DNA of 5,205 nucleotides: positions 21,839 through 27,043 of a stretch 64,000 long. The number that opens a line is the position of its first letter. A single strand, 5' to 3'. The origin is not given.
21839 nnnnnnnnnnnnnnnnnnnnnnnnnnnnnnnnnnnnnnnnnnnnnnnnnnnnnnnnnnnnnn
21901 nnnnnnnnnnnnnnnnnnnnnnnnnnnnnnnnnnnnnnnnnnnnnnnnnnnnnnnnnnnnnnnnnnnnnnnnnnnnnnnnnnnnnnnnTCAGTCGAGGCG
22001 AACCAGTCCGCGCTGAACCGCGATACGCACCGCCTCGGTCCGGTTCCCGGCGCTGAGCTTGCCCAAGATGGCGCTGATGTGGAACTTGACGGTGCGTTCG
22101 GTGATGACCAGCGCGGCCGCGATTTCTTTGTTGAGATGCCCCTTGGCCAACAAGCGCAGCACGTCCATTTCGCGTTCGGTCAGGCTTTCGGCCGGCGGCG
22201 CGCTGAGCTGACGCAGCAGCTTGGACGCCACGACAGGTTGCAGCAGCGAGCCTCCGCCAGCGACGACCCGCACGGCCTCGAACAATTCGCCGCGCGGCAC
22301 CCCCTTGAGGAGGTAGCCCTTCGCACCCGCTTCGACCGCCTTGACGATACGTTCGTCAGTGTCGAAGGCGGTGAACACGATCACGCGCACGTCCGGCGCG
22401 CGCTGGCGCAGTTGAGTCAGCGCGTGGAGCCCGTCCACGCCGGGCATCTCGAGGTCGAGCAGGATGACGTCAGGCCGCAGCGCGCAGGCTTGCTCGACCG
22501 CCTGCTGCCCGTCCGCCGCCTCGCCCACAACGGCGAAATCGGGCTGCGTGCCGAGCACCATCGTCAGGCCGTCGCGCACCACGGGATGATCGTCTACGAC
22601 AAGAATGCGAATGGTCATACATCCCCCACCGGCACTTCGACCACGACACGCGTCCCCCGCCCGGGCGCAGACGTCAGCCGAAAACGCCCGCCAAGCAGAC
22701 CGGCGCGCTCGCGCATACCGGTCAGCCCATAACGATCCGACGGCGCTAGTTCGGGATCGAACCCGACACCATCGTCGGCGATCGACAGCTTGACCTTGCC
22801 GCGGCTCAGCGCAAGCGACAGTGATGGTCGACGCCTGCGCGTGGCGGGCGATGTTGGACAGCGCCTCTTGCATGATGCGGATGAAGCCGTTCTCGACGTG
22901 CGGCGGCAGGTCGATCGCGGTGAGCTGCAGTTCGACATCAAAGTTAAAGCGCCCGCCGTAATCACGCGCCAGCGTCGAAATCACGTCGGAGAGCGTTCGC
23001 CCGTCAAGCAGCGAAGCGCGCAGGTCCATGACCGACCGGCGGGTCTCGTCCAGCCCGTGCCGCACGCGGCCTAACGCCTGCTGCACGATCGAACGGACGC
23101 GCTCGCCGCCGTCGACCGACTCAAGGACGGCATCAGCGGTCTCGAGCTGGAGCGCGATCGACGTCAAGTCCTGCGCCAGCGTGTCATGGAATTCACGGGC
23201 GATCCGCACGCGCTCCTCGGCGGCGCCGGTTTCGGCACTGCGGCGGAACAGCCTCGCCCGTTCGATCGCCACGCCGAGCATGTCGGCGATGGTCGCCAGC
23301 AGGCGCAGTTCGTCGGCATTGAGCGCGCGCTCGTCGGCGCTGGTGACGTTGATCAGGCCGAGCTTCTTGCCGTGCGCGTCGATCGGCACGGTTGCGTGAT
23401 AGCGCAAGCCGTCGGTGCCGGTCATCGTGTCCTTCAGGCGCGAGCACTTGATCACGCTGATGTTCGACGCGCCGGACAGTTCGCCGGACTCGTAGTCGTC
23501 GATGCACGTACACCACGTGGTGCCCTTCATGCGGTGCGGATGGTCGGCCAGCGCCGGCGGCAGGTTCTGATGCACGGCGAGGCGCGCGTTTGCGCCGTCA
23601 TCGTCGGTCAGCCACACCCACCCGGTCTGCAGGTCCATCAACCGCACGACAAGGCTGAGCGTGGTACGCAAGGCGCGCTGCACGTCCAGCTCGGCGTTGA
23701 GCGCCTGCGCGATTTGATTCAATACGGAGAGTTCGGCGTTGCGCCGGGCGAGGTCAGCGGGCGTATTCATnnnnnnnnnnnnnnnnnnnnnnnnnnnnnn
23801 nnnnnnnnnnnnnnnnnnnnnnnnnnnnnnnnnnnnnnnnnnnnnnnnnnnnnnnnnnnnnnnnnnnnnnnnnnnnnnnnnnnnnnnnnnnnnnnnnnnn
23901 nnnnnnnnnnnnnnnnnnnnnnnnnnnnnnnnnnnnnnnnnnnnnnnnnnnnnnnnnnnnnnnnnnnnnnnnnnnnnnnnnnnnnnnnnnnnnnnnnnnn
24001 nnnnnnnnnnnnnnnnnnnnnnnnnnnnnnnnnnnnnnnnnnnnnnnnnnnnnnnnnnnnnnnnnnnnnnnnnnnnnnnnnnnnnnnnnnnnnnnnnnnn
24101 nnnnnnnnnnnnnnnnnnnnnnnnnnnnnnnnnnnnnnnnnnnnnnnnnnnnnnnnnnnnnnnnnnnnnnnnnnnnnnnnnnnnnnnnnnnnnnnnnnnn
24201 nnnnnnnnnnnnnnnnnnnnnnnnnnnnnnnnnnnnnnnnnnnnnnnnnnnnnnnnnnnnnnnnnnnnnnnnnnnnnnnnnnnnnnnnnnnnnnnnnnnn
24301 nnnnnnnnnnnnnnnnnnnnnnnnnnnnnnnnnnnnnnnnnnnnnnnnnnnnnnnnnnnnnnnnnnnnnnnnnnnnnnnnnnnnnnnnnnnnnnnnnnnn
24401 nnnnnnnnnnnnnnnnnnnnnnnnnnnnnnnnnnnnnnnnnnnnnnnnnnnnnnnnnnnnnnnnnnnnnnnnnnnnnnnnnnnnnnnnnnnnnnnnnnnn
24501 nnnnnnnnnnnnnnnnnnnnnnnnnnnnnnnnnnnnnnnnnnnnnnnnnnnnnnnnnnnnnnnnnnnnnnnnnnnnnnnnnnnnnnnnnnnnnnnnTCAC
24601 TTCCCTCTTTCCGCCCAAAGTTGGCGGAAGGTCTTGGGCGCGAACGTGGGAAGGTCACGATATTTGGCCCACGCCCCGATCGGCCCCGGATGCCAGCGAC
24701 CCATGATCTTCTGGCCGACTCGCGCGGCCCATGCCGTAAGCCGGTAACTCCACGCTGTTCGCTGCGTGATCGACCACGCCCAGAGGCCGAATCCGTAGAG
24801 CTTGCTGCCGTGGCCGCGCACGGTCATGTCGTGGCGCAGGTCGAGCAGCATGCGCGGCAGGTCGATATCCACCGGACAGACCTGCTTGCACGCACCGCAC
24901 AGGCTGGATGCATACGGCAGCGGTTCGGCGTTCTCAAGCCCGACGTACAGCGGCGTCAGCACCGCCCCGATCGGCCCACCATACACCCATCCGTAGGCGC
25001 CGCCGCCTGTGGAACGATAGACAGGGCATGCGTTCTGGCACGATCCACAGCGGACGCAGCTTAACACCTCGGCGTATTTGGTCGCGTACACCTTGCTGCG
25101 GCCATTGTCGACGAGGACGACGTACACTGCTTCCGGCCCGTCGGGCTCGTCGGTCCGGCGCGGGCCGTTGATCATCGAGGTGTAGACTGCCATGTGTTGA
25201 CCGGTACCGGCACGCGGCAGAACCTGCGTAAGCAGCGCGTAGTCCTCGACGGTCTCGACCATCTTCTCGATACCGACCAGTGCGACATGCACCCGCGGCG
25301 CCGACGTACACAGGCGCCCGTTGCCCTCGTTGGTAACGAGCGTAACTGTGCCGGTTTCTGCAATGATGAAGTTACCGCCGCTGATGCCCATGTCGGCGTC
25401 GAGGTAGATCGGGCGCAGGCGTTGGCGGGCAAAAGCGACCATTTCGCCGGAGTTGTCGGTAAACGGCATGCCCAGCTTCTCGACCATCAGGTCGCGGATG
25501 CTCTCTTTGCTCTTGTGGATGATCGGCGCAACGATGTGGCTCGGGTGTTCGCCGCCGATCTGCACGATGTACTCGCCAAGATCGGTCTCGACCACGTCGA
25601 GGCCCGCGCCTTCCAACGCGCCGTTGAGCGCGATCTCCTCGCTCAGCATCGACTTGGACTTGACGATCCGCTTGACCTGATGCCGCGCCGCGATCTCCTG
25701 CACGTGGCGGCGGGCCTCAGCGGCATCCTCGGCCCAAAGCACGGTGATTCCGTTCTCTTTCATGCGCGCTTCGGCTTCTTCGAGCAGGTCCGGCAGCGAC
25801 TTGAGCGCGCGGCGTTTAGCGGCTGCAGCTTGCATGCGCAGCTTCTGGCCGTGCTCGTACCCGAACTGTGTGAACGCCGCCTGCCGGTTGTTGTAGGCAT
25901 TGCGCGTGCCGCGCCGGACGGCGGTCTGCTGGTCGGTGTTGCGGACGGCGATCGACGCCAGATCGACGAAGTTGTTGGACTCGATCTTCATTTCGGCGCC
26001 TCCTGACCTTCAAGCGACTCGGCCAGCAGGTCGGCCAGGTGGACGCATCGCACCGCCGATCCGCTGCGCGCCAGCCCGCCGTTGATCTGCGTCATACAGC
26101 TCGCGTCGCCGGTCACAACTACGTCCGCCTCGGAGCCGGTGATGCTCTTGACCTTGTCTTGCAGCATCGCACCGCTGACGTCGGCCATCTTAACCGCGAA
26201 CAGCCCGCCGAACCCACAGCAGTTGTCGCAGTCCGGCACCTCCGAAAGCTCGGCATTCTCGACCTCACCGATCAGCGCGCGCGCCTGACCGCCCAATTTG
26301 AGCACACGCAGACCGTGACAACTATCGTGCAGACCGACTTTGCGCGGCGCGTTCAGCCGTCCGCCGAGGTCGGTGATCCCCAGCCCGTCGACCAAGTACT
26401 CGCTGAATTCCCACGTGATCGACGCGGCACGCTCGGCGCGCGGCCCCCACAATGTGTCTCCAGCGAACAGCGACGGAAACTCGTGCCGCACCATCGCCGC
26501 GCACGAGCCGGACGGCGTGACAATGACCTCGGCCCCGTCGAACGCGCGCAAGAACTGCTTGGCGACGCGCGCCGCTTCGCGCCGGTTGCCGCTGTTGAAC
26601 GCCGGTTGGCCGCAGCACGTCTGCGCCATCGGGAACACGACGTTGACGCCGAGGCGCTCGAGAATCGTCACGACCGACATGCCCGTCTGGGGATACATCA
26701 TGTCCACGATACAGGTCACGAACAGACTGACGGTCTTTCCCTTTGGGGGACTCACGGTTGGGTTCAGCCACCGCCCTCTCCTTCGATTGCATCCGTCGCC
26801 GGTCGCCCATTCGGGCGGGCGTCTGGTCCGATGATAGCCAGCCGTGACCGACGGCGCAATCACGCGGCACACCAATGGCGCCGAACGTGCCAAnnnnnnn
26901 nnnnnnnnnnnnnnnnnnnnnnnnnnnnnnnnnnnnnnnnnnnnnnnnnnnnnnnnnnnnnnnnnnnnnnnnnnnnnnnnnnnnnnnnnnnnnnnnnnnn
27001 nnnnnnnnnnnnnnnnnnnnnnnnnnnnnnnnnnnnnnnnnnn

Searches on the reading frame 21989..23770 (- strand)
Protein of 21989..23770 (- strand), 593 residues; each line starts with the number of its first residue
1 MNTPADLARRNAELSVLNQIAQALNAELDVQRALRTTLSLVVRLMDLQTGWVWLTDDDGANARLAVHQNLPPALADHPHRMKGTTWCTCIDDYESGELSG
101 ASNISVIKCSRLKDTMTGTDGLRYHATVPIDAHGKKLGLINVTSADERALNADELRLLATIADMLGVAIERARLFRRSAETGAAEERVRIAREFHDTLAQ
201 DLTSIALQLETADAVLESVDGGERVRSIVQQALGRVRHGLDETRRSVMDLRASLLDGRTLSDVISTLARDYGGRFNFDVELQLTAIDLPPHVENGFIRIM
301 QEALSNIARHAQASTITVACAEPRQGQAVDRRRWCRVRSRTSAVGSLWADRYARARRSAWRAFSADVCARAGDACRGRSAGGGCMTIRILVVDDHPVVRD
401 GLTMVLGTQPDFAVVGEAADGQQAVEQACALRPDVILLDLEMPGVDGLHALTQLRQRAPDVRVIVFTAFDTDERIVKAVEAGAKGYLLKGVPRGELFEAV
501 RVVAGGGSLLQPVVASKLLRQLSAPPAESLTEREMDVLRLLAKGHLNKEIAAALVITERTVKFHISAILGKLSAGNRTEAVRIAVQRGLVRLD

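Call 41: search_protein_families(library=pfam, proteins=[window:21989-23770:-], max_evalue=0.001)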
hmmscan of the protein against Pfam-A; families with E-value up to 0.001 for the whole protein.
window:21989-23770:- (593 aa): 7 families
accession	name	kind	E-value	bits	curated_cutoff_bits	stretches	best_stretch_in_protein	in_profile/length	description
PF00072.30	Response_reg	-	6e-32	110.6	30.2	1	389-501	1-111/111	Response regulator receiver domain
PF00196.25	GerE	-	2.3e-20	72.4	23.5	1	528-584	1-57/57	Bacterial regulatory proteins, luxR family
PF07730.19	HisKA_3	-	1e-13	52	24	1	186-253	1-66/68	Histidine kinase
PF13185.12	GAF_2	-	1.8e-12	48.1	28.6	1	28-170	2-136/136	GAF domain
PF01590.32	GAF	-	3.9e-09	37.6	22.4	1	29-169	1-133/133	GAF domain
PF13492.12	GAF_3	-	5.4e-07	30.5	27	1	33-171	5-129/129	GAF domain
PF04545.22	Sigma70_r4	-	2.8e-05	24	24.1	0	529-572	4-48/50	Sigma-70, region 4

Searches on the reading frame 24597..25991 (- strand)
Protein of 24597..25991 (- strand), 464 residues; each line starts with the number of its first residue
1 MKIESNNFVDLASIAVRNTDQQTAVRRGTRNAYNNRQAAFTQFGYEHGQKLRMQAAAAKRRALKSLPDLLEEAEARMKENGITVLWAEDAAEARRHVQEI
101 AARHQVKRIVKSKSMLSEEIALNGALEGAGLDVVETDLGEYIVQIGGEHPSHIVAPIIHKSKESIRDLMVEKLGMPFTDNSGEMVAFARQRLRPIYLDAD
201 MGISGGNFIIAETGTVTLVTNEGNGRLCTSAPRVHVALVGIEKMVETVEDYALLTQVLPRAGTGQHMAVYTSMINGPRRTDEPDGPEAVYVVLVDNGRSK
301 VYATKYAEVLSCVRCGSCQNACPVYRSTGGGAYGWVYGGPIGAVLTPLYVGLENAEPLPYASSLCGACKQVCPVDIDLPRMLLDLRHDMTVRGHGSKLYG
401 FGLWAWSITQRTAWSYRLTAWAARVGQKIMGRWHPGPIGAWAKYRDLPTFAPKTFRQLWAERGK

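Call 41: search_protein_families(library=pfam, proteins=[window:24597-25991:-], max_evalue=0.001)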
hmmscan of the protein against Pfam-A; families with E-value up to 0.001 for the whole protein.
window:24597-25991:- (464 aa): 9 families
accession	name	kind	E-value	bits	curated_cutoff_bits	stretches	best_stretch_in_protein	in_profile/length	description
PF02589.21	LUD_dom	-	6.7e-48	163.3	22.6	1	70-294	1-189/189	LUD domain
PF13183.11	Fer4_8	-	2.5e-13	50.8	27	1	309-376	2-68/68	4Fe-4S dicluster domain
PF11870.13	LutB_C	-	1.3e-08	35.5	26.8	1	404-464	32-88/88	Lactate utilisation protein B, C-terminal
PF13237.11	Fer4_10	-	5.5e-07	29.9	25.5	0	311-324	8-21/53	4Fe-4S dicluster domain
PF00037.32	Fer4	-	1.6e-05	24.9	21.1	0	312-324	8-20/24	4Fe-4S binding domain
PF13187.11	Fer4_9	-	2.9e-05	24.4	27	0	298-323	23-48/52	4Fe-4S dicluster domain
PF12797.12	Fer4_2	-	0.00014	22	24.5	1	309-324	7-22/22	4Fe-4S binding domain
PF12798.12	Fer4_3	-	0.00021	22.3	27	0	364-376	3-15/15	4Fe-4S binding domain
PF12800.12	Fer4_4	-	0.00069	20.2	24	0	311-325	3-17/17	4Fe-4S binding domain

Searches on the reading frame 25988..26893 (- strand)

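Call 41: search_protein_families(library=pfam, proteins=[window:25988-26893:-], max_evalue=0.001)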
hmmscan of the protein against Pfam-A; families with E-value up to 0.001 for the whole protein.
window:25988-26893:- (301 aa): 1 family
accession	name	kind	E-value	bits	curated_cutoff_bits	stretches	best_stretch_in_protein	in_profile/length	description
PF02754.22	CCG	-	1.1e-33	115.7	20.6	2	55-135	1-84/85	Cysteine-rich domain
